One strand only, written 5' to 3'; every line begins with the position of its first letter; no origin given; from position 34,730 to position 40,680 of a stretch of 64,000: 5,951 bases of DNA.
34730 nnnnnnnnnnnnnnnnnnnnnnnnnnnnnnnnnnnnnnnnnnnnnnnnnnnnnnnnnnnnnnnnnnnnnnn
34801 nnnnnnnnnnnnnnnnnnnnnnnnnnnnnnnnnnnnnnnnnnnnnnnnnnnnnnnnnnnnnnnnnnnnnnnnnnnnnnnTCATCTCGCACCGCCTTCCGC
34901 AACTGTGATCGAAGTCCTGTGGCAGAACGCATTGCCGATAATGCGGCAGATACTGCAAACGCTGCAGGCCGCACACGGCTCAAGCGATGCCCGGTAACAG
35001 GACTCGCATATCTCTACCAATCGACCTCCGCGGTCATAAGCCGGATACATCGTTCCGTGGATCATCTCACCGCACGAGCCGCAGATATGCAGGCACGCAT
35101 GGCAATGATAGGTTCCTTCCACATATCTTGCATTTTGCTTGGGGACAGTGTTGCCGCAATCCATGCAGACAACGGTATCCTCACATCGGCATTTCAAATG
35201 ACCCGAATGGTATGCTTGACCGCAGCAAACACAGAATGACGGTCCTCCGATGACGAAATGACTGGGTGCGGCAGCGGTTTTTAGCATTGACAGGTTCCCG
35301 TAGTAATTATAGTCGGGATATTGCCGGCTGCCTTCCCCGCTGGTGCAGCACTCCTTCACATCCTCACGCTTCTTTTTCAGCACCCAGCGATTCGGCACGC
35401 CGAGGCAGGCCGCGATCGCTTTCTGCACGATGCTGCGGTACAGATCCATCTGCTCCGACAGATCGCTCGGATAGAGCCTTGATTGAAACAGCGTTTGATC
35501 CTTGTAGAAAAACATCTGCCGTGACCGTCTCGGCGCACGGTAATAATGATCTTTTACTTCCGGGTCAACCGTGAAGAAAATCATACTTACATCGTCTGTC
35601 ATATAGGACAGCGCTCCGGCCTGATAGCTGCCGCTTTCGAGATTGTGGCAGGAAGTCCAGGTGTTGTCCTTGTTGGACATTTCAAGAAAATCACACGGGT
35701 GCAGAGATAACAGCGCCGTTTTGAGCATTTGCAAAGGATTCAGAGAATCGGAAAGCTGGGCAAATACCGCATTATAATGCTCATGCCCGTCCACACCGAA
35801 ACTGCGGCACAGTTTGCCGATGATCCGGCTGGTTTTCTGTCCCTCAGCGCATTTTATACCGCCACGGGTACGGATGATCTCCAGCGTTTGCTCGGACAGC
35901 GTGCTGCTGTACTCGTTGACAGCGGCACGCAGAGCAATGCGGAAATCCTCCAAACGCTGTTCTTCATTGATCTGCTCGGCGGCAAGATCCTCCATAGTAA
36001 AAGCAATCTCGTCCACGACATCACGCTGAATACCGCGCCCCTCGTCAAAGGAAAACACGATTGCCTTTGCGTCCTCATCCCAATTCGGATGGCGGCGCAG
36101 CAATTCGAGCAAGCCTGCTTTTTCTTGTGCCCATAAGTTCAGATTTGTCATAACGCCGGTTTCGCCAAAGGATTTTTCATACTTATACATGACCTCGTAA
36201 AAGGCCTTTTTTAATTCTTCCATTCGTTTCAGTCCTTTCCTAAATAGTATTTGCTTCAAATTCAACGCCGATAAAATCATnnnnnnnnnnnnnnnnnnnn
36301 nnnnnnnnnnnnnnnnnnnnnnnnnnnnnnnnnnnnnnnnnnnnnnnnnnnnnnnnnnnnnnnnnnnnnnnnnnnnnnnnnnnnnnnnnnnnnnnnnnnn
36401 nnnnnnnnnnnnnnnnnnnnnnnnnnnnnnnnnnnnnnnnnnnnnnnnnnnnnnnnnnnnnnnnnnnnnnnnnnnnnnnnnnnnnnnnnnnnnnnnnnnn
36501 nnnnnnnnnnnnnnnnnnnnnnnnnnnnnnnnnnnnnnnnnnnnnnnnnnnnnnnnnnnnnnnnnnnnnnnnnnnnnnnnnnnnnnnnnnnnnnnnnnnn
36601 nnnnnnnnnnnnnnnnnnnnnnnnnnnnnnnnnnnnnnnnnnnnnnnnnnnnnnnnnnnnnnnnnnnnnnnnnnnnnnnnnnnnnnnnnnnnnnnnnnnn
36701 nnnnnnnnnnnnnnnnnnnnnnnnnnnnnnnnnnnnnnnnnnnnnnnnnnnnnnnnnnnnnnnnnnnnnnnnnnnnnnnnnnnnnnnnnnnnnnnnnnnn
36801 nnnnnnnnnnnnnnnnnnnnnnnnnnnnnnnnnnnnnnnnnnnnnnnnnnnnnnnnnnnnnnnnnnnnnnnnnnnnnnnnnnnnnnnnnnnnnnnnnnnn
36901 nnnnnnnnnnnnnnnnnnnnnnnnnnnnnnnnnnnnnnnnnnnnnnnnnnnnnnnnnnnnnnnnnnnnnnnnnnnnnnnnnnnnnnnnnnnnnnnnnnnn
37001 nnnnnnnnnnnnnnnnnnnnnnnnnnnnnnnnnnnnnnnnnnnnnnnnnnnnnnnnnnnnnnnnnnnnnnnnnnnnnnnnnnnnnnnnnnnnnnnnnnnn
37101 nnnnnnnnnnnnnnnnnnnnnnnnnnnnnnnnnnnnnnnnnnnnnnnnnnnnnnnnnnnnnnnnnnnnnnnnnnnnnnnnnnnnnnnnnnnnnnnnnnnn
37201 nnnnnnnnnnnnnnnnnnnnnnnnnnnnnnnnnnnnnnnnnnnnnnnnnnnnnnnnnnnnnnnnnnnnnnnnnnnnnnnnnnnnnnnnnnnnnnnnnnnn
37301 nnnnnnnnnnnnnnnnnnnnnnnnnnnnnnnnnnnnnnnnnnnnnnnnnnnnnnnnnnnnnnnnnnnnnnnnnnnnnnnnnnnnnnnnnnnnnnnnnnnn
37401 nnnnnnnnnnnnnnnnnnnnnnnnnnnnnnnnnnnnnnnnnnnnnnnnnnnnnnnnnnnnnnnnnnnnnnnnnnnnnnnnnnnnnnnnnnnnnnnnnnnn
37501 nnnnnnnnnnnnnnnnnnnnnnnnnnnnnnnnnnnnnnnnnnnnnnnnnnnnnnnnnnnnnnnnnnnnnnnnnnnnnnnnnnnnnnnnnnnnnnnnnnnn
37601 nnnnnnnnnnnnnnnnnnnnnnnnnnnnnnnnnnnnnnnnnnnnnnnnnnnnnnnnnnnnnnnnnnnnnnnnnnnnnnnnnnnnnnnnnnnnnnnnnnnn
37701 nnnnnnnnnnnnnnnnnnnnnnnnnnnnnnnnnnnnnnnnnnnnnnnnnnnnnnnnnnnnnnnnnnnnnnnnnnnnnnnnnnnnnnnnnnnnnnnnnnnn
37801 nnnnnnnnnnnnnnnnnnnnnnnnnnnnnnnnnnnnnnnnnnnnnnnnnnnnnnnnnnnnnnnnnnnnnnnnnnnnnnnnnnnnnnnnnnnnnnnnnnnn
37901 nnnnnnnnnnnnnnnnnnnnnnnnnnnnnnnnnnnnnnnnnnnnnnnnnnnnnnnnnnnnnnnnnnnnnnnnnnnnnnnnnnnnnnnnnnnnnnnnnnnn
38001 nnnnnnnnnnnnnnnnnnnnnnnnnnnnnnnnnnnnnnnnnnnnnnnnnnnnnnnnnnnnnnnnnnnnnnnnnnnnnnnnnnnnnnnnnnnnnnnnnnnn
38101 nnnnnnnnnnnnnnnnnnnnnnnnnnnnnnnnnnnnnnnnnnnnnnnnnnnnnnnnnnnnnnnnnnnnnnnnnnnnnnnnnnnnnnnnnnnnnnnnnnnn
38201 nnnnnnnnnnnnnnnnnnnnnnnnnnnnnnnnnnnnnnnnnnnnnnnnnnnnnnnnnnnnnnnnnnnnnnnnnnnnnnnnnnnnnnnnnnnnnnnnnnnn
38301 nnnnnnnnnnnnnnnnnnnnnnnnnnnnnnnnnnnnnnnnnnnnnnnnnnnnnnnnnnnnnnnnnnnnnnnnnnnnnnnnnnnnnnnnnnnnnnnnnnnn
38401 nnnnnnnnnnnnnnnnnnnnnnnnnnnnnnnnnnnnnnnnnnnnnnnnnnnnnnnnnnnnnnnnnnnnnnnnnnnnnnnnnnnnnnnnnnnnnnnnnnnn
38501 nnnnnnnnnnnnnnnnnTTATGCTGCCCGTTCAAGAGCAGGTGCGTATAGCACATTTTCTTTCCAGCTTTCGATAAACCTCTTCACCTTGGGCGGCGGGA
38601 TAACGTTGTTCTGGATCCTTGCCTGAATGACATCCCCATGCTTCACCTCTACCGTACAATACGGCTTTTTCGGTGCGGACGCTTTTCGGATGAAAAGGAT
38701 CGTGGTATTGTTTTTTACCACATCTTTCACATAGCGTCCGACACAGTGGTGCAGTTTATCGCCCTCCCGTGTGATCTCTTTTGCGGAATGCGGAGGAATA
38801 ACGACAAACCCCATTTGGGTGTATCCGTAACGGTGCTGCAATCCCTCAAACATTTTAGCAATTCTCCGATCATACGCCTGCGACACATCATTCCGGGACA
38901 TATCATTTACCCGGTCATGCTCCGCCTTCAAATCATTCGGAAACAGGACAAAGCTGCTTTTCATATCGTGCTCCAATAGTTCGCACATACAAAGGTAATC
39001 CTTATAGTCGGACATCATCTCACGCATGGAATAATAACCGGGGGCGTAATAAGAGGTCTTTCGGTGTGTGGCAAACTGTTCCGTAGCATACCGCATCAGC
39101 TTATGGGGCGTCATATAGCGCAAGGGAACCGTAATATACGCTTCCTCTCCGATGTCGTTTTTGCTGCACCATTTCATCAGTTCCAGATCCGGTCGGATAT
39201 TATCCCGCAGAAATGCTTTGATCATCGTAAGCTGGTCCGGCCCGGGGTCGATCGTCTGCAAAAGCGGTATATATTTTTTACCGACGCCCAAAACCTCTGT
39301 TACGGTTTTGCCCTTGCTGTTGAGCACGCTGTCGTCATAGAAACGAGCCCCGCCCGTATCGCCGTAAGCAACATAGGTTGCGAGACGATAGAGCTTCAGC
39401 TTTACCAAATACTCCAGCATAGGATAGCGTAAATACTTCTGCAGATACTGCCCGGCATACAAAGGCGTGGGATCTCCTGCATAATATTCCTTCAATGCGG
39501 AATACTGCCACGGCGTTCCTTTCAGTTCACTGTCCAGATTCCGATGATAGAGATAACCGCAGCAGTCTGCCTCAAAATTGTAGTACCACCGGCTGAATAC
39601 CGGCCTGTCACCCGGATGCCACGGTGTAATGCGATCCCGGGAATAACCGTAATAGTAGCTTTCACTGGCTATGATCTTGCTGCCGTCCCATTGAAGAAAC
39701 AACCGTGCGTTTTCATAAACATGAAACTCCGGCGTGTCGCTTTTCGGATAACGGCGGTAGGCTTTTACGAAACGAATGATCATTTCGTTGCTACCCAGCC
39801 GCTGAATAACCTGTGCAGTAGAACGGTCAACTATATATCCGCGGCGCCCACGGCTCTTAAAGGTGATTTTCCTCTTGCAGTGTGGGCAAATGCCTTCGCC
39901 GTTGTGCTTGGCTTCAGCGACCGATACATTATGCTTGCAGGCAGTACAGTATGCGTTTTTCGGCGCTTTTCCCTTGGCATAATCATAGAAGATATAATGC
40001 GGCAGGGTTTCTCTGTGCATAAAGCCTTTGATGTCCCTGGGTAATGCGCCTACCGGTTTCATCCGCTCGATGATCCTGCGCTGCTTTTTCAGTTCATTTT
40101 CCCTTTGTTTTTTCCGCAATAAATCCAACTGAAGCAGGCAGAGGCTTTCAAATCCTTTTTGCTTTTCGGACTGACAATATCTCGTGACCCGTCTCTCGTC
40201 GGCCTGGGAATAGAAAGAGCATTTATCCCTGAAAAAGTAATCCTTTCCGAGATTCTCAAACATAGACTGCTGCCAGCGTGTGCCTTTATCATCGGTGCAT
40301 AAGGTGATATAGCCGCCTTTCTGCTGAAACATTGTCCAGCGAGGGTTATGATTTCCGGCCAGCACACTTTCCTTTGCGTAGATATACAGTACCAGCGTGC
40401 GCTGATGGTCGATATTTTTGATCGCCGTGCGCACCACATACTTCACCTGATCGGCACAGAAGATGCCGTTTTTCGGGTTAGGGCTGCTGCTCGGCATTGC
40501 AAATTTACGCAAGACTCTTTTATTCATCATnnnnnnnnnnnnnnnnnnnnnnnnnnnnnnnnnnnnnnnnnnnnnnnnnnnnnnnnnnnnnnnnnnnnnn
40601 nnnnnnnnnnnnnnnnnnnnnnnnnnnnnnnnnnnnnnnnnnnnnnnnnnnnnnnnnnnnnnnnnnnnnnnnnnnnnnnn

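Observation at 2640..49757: About 47-kb lower-GC block between tRNA-Leu(CAA) and guaA, compositionally distinct from flanks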

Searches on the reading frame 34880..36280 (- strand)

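Call 7: search_protein_families(library=pfam, proteins=[window:34880-36280:-])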
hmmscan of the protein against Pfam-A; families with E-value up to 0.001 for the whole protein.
window:34880-36280:- (466 aa): 0 families

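Call 71: search_protein_families(library=phrogs, proteins=[window:34880-36223:-], max_evalue=0.001)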
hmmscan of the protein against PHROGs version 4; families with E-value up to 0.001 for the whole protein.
window:34880-36223:- (447 aa): 2 families
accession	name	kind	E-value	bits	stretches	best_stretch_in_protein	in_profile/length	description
phrog_29713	-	unknown function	4.7e-11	42.8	1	170-410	189-422/623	-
phrog_18912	-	unknown function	7.6e-09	36.3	1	171-275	173-282/409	-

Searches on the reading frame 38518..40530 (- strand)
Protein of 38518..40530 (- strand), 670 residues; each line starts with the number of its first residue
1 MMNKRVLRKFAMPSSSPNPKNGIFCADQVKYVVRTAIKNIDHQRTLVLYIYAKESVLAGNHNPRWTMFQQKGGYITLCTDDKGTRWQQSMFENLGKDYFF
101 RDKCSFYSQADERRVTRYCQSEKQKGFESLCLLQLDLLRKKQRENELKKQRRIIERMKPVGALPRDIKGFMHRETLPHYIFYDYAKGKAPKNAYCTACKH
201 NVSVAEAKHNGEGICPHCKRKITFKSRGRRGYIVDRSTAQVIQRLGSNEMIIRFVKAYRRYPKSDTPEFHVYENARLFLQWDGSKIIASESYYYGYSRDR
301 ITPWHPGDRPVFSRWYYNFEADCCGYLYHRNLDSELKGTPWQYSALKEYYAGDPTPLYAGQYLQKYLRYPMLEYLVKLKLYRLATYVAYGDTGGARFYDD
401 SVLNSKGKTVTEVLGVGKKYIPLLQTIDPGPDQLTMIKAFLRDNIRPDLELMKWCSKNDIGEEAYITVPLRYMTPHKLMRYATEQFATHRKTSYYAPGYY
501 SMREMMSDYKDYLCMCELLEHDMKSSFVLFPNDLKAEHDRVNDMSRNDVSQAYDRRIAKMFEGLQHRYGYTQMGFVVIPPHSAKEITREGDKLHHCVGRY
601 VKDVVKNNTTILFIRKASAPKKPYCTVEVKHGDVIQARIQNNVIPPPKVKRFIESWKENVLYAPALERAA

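Call 7: search_protein_families(library=pfam, proteins=[window:38518-40530:-])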
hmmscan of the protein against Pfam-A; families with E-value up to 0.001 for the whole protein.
window:38518-40530:- (670 aa): 1 family
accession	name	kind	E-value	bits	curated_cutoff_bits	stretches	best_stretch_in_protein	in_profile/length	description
PF14284.11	PcfJ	-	3e-43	147.6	25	1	508-652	1-146/147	PcfJ-like protein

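Call 63: find_encoding_contigs(protein=window:38518-40530:-, flank=10000, max_places=10)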
Protein window:38518-40530:- (670 aa): 2 contigs read that carry it; 1 place shown.
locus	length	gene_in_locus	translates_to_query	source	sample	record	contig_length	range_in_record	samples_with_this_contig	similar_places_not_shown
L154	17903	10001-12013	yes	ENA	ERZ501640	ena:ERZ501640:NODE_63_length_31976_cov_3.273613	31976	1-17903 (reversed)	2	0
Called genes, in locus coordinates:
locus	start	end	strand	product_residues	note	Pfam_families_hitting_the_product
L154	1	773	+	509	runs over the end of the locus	PF00117:GATase, PF07722:Peptidase_C26, PF02540:NAD_synthase (faint), PF03054:tRNA_Me_trans (faint), PF00958:GMP_synt_C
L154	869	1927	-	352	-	PF14657:Arm-DNA-bind_4, PF14659:Phage_int_SAM_3, PF00589:Phage_integrase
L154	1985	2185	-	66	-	PF08279:HTH_11 (weak), PF09339:HTH_IclR (weak), PF13384:HTH_23, PF13551:HTH_29 (weak), PF12728:HTH_17 (weak)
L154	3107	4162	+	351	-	PF09588:YqaJ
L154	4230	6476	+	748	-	PF23139:OB_YrrC, PF14520:HHH_5 (faint), PF14490:HHH_RecD2, PF13086:AAA_11, PF13245:AAA_19, PF13604:AAA_30, PF18335:SH3_13, PF13538:UvrD_C_2, +1 more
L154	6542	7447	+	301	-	-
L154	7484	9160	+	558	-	PF14191:YodL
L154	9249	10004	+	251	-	-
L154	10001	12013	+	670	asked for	PF14284:PcfJ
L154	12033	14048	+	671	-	PF22745:Nlig-Ia, PF01653:DNA_ligase_aden, PF03120:OB_DNA_ligase, PF00533:BRCT, PF12738:PTCB-BRCT (weak)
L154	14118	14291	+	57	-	PF14207:DpnD-PcfM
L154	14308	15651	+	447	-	-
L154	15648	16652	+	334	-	-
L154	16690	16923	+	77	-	-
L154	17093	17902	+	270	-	?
